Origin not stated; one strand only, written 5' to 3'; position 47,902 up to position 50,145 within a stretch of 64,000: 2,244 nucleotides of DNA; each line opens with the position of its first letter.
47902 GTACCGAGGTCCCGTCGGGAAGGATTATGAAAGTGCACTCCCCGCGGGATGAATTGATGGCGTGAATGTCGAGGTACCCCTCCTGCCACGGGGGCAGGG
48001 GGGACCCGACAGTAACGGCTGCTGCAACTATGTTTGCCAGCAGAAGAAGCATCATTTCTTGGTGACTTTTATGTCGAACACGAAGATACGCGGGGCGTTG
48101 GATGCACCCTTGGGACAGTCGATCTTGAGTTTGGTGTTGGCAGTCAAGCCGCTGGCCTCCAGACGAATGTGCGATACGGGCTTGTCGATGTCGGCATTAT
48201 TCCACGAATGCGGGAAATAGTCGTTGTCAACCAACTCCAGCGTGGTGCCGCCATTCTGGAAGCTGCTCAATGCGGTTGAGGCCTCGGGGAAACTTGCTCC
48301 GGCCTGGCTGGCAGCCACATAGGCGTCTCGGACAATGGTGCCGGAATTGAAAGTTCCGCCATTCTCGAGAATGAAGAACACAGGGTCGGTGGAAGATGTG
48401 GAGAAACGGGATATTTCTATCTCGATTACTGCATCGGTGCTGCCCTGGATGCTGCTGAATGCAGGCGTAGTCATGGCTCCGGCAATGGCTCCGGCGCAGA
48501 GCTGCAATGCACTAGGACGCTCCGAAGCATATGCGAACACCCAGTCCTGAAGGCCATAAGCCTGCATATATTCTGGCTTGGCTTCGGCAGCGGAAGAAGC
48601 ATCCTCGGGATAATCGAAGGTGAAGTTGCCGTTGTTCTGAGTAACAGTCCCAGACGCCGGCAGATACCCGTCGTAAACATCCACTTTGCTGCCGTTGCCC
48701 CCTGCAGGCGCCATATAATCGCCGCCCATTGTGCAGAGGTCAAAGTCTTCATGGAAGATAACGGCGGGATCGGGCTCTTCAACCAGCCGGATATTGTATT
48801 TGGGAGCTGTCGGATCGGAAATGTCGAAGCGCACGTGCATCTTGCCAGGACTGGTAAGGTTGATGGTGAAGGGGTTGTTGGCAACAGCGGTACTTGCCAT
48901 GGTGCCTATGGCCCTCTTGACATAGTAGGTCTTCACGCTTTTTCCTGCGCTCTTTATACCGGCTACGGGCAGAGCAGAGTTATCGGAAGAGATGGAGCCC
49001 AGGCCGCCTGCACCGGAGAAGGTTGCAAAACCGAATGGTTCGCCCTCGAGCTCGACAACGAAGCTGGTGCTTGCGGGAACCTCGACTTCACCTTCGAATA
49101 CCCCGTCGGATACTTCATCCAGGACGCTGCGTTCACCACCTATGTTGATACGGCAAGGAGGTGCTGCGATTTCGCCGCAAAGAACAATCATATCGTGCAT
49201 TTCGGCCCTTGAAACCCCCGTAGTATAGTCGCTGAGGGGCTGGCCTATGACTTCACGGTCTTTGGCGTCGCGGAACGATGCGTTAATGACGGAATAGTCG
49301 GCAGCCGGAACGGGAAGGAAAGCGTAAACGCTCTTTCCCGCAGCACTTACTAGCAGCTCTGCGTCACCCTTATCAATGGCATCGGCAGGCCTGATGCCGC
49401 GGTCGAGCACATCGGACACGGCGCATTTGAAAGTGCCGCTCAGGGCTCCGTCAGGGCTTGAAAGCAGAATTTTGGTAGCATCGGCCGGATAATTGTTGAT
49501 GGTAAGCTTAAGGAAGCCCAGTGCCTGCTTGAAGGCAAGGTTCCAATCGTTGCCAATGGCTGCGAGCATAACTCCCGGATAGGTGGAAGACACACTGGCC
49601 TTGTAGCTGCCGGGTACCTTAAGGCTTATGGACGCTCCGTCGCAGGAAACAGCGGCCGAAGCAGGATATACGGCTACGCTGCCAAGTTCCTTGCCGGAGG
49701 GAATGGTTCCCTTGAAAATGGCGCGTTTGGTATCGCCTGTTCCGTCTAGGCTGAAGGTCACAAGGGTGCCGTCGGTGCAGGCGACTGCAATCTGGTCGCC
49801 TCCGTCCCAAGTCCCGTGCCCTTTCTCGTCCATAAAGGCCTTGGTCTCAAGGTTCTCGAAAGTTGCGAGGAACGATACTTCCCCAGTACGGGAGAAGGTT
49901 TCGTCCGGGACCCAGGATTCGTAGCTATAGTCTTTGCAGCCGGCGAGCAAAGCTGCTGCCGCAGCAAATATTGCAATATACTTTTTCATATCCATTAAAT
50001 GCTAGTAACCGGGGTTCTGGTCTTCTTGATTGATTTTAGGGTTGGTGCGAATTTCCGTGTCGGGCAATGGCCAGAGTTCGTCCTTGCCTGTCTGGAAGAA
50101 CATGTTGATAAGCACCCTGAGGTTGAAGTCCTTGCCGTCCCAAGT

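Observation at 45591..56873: SusC/SusD locus with trans-envelope ECF/anti-sigma control but no recognisable carbohydrate-active enzyme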

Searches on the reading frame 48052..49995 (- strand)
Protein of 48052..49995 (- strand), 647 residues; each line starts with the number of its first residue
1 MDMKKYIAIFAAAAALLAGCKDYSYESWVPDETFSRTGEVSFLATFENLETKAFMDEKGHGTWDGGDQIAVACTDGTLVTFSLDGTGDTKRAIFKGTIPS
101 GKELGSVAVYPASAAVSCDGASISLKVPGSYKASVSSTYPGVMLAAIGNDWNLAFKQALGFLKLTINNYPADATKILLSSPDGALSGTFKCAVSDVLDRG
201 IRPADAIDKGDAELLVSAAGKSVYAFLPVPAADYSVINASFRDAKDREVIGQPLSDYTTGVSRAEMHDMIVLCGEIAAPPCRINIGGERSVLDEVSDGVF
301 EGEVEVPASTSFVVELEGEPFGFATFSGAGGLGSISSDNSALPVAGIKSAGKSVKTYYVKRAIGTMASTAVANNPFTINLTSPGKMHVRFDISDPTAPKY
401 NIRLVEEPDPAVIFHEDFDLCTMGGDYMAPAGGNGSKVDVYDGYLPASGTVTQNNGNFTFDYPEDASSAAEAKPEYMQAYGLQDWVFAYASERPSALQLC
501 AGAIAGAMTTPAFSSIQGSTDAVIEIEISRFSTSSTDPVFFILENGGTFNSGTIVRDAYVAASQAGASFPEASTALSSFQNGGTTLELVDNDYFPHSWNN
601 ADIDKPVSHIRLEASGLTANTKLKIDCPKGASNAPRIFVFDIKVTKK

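Call 3: search_protein_families(library=pfam, proteins=[window:48052-49995:-], max_evalue=0.01)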
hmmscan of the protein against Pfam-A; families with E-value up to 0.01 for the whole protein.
window:48052-49995:- (647 aa): 0 families

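Call 6: search_protein_families(library=ncbifam, proteins=[window:48052-49995:-], max_evalue=0.01)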
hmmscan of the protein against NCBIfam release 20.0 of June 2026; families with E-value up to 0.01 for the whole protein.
window:48052-49995:- (647 aa): 1 family
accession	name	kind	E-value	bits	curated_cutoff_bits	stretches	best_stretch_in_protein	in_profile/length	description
NF052644.1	T9SS_DNase_Rie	equivalog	0.0013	18.1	260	1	476-554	49-125/251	T9SS-dependent surface endonuclease, AS87_RS02955 family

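Call 8: search_solved_structures(query=window:48052-49995:-, max_evalue=10, show_alignments=1)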
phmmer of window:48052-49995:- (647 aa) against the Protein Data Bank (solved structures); distinct sequences matched with E-value up to 10: 13.
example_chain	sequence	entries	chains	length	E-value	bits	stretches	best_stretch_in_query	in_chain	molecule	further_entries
5byo_A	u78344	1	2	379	0.048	15.3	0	548-585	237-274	dTor_12x31L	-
4yxz_A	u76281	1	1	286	0.098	14.3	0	548-587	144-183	dTor_9x31L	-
11el_K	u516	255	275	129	0.15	13.7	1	287-362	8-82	30S ribosomal protein S11 | Small ribosomal subunit protein uS11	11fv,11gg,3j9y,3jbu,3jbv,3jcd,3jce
10fz_K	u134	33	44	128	0.15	13.7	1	287-362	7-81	Small ribosomal subunit protein uS11 | 30S ribosomal protein S11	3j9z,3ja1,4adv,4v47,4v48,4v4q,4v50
7qg8_D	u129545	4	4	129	0.16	13.6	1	287-362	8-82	30S ribosomal protein S11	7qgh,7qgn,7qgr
11bq_K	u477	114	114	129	0.16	13.5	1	287-361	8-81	Small ribosomal subunit protein uS11 | 30S ribosomal protein S11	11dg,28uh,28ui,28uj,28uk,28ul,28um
9fco_K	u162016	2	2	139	0.2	13.2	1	287-361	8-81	Small ribosomal subunit protein uS11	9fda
9g06_K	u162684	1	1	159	0.29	12.7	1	287-361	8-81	Small ribosomal subunit protein uS11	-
6gxp_k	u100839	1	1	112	0.74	11.4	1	294-362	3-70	30S ribosomal protein S11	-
23wi_k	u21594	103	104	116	0.83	11.2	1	294-362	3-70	Small ribosomal subunit protein uS11 | 30S ribosomal subunit protein S11 | 30S ribosomal protein S11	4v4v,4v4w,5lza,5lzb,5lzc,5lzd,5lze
4v6y_AK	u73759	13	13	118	0.83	11.2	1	294-362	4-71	30S ribosomal protein S11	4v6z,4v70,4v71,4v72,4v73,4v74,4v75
2ykr_K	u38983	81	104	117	0.85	11.2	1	294-362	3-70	30S RIBOSOMAL PROTEIN S11 | Small ribosomal subunit protein uS11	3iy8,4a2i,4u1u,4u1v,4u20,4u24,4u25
7nbu_K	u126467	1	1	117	0.96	11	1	294-362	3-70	30S ribosomal protein S11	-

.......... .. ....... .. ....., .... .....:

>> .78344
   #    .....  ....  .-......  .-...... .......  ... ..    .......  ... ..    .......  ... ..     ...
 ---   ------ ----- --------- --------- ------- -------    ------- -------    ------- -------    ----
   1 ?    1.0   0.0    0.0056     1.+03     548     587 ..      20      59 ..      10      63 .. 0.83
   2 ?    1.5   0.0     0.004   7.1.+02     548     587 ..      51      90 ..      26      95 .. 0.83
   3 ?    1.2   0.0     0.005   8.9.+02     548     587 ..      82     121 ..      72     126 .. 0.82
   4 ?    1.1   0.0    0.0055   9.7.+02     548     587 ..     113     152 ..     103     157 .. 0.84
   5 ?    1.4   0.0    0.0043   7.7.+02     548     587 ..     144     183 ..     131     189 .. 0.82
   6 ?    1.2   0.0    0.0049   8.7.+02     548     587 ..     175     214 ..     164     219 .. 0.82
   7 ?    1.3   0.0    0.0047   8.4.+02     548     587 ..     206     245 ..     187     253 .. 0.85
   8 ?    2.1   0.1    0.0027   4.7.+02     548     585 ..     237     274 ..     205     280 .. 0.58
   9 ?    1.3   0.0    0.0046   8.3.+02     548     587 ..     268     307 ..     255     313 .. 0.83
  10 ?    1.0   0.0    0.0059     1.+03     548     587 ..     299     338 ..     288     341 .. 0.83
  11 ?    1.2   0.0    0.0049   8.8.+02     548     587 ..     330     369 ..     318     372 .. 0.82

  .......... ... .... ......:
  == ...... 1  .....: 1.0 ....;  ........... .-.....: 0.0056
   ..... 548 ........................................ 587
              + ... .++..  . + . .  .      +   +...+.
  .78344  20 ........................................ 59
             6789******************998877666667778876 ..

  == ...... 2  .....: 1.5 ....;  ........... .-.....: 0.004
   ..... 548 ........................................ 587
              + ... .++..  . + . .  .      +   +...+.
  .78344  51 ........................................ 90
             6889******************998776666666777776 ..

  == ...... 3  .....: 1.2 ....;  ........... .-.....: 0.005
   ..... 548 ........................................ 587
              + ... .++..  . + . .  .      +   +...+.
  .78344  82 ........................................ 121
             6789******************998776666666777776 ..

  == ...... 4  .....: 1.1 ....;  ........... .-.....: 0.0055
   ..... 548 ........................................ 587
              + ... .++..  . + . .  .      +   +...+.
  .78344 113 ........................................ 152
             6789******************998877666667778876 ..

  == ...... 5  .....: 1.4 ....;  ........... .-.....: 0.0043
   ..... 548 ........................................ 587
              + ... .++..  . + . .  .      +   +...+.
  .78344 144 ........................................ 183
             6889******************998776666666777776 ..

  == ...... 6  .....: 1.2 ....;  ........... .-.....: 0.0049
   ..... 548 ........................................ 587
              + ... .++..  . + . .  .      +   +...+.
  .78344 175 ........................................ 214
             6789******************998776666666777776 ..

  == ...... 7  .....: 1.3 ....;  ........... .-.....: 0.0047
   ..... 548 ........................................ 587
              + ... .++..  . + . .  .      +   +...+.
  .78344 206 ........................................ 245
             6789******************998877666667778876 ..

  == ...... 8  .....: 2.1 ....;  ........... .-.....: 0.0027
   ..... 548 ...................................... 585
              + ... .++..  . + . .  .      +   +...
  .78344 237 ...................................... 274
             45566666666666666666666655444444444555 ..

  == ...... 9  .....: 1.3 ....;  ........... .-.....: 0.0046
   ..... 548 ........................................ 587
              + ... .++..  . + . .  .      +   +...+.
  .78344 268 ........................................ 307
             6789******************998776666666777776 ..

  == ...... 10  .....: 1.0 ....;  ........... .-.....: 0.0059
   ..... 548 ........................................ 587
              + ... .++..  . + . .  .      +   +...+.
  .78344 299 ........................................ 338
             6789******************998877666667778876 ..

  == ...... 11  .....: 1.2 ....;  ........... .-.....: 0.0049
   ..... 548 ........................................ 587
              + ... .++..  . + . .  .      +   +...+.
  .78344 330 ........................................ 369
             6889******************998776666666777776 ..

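Call 29: find_homologous_proteins(query=window:48052-49995:-, max_evalue=0.001)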
Query window:48052-49995:- (647 aa): 36 proteins with E <= 0.001 among 8000 candidates.
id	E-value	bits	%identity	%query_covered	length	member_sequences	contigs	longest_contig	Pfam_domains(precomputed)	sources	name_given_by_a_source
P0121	0.0e+0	1436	99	100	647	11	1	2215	-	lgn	-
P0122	0.0e+0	1297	88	100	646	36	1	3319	-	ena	-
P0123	0.0e+0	1265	85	100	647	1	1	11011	-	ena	-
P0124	0.0e+0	1259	86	100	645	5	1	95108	-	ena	-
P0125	0.0e+0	1256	86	100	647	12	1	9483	-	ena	-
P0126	0.0e+0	1240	85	100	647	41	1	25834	-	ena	-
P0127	0.0e+0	1239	85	100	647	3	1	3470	-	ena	-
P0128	0.0e+0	1237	83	100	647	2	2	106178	-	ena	-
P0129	0.0e+0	1084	73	100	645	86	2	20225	-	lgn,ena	-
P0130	0.0e+0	1070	72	100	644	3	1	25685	-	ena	-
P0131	0.0e+0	1060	73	100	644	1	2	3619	-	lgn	-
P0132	0.0e+0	1059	73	98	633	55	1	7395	-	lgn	-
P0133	7.3e-293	991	68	100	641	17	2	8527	-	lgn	-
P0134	2.2e-287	973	68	98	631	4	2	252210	-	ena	-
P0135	2.1e-282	956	64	100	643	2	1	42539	-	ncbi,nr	ncbi:MAG: hypothetical protein IJU68_08210 [Bacteroidales bacterium]|nr:hypothetical protein [Bacter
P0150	6.4e-123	430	43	56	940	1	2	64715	-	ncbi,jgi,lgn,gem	-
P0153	3.0e-45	173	35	41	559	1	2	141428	-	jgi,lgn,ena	-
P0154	3.5e-44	169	40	43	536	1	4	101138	-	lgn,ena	-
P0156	1.2e-14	72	30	38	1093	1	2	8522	PF03009.24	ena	-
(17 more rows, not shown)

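Call 32: search_protein_families(library=pfam, proteins=[P0156, P0150, P0153, P0154], max_evalue=0.01)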
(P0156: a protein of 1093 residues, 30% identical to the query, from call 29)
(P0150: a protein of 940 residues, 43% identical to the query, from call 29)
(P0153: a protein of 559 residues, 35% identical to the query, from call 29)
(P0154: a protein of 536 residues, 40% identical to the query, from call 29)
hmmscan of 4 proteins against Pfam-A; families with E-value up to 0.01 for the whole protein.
P0156 (1093 aa): 1 family
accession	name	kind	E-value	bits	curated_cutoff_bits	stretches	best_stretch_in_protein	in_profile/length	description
PF03009.23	GDPD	-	2.5e-24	87.2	23.6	1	406-515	4-117/244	Glycerophosphoryl diester phosphodiesterase family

P0150 (940 aa): 0 families

P0153 (559 aa): 2 families
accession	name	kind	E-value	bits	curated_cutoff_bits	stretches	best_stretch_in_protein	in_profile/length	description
PF09603.15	Fib_succ_major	-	0.002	18.9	33.9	0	411-556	70-185/187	Fibrobacter succinogenes major domain (Fib_succ_major)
PF13141.11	DUF3979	-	0.0026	18.5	25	1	209-257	25-73/115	Protein of unknown function (DUF3979)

P0154 (536 aa): 1 family
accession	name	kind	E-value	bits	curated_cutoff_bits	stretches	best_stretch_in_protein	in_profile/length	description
PF07603.17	Lcl_C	-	0.0043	17.8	34.9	0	392-426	39-64/117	Lcl C-terminal domain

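Call 42: predict_structure(alignment_id=A2)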
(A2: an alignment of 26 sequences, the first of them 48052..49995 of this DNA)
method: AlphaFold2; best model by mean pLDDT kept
length: 647 residues; sequences in the alignment: 26
mean_pLDDT: 85.9   pTM: 0.64
mean pLDDT of the five models: 85.9, 85.1, 84.2, 82.2, 81.5
residues with pLDDT >= 90: 352; 70-90: 216; 50-70: 55; < 50: 24
segments of 3 or more residues with pLDDT < 50: 1-5, 14-28, 57-59
pLDDT, mean of each block of 10 residues (from residue 1): 47 47 42 81 74 51 81 94 76 87 92 93 93 71 89 88 87 89 93 93 93 79 85 92 87 84 85 81 85 94 95 92 96 94 86 79 95 95 96 92 93 95 85 86 90 74 70 91 92 90 89 93 96 88 97 93 78 95 95 85 81 97 95 90 96
secondary structure, 60 per line:
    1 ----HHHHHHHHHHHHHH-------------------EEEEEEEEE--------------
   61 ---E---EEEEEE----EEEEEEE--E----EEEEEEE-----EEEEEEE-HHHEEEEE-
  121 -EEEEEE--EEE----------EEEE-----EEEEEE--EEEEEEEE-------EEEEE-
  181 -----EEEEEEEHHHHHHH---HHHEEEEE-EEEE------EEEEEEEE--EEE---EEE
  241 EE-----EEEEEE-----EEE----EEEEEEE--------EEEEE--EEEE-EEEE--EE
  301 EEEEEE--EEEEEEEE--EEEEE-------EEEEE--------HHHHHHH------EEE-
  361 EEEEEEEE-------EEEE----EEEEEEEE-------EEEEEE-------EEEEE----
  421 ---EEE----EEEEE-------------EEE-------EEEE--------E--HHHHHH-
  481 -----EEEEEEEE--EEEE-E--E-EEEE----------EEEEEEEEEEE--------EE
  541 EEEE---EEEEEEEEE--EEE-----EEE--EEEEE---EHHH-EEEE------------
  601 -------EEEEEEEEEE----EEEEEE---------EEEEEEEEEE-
elements in order: H5-18 E38-46 E68-73 E78-84 E92-98 E104-110 E115-119 E122-127 E130-132 E143-146 E152-157 E160-167 E175-179 E186-192 H193-199 E206-210 E212-215 E222-229 E232-234 E238-242 E248-253 E259-261 E266-272 E281-285 E288-291 E293-296 E299-306 E309-316 E319-323 E331-335 H344-350 E357-359 E361-368 E376-379 E384-391 E399-404 E412-416 E424-426 E431-435 E449-451 E459-462 H474-479 E486-493 E496-499 E506-509 E520-530 E539-544 E548-556 E559-561 E567-569 E572-576 E585-588 E608-617 E622-627 E637-646

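Call 45: fold_search(model_id=the predicted structure, library=pdb)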
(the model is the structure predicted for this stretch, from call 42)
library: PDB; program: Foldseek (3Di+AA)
matches with E <= 10: 1271; with E <= 0.001: 38
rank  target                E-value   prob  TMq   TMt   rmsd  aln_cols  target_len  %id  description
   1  3sy6_B                3.8e-06  1.00  0.22  0.45   7.7       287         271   11  Crystal structure of a fimbrial protein BF1861 [Bacteroides fragilis NCTC 9343] (BF1861) from Bacteroides fragilis NCT (released 2011-08-24)
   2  3t2l                  6.7e-06  1.00  0.23  0.45   7.1       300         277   12  Crystal structure of a Putative cell adhesion protein (BF1858) from Bacteroides fragilis NCTC 9343 at 2.33 A resolution (released 2011-08-10)
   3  3ufi                  7.0e-06  1.00  0.25  0.52   5.9       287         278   11  Crystal structure of a putative cell adhesion protein (BACOVA_04980) from Bacteroides ovatus ATCC 8483 at 2.18 A resolut (released 2011-12-14)
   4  4h40_B                3.8e-05  1.00  0.19  0.34  10.9       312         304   10  Crystal structure of a putative cell adhesion protein (BF2867) from Bacteroides fragilis NCTC 9343 at 2.57 A resolutio (released 2012-10-03)
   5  8ic1_A                5.8e-05  0.44  0.10  0.13  28.1       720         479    8  endo-alpha-D-arabinanase EndoMA1 D51N mutant from Microbacterium arabinogalactanolyticum in complex with arabinooligos (released 2023-08-16)
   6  6tfk_A                7.8e-05  0.60  0.12  0.12  33.2       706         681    8  Vip3Aa toxin structure (released 2020-08-12)
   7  3up6_B                9.6e-05  1.00  0.20  0.33   9.7       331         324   10  Crystal structure of a putative cell adhesion protein (BACOVA_04078) from Bacteroides ovatus ATCC 8483 at 2.80 A resol (released 2011-12-21)
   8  8e4g_P                1.1e-04  0.33  0.12  0.11  23.7       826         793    7  Remodeling of the bacteriophage T7 during initial infection (released 2023-09-27)
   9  4xup_D                1.2e-04  0.87  0.12  0.21  21.2       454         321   10  Structure of the N-terminal CBM22-1-CBM22-2 tandem domain from Paenibacillus barcinonensis Xyn10C (released 2015-06-03)
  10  4xup_A                1.3e-04  0.90  0.13  0.22  20.7       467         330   10  Structure of the N-terminal CBM22-1-CBM22-2 tandem domain from Paenibacillus barcinonensis Xyn10C (released 2015-06-03)
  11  4rdb                  1.5e-04  1.00  0.20  0.35   9.5       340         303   10  Crystal structure of an immunoreactive 32 kDa antigen PG49 (PG_0181) from Porphyromonas gingivalis W83 at 1.45 A resolut (released 2014-12-03)
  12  9vql_B                1.7e-04  0.20  0.09  0.08  26.6       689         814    8  Cryo-EM structure of the dimeric Elapor1 mutant (released 2025-07-23)
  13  9nwi_Y                1.9e-04  0.33  0.12  0.14  26.5       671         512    8  Pseudomonas phage Pa223 tail (C6 symmetry) (released 2025-08-06)
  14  5cag                  2.0e-04  1.00  0.20  0.37   8.4       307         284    9  Crystal structure of a putative adhesin (BACOVA_02677) from Bacteroides ovatus ATCC 8483 at 3.00 A resolution (PSI Commu (released 2015-10-14)
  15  4moa                  2.0e-04  0.51  0.10  0.11  22.0       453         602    8  Crystal structure of CRY4BA-R203Q TOXIN (released 2014-12-10)
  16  5nf4_A                2.1e-04  1.00  0.21  0.38   7.3       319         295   11  The tip fimbrial protein Mfa3 from Porphyromonas gingivalis with C-terminal truncation. (released 2018-02-07)
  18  4h40_A                2.5e-04  1.00  0.18  0.33  10.9       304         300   10  Crystal structure of a putative cell adhesion protein (BF2867) from Bacteroides fragilis NCTC 9343 at 2.57 A resolutio (released 2012-10-03)
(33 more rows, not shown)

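Call 67: search_solved_structures(query=A2, max_evalue=1)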
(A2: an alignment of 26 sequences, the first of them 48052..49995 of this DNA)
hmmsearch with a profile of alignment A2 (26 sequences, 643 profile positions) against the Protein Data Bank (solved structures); distinct sequences matched with E-value up to 1: 1.
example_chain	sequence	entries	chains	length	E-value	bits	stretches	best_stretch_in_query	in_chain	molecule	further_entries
4lj2_A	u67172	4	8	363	0.27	13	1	450-512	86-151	Chorismate synthase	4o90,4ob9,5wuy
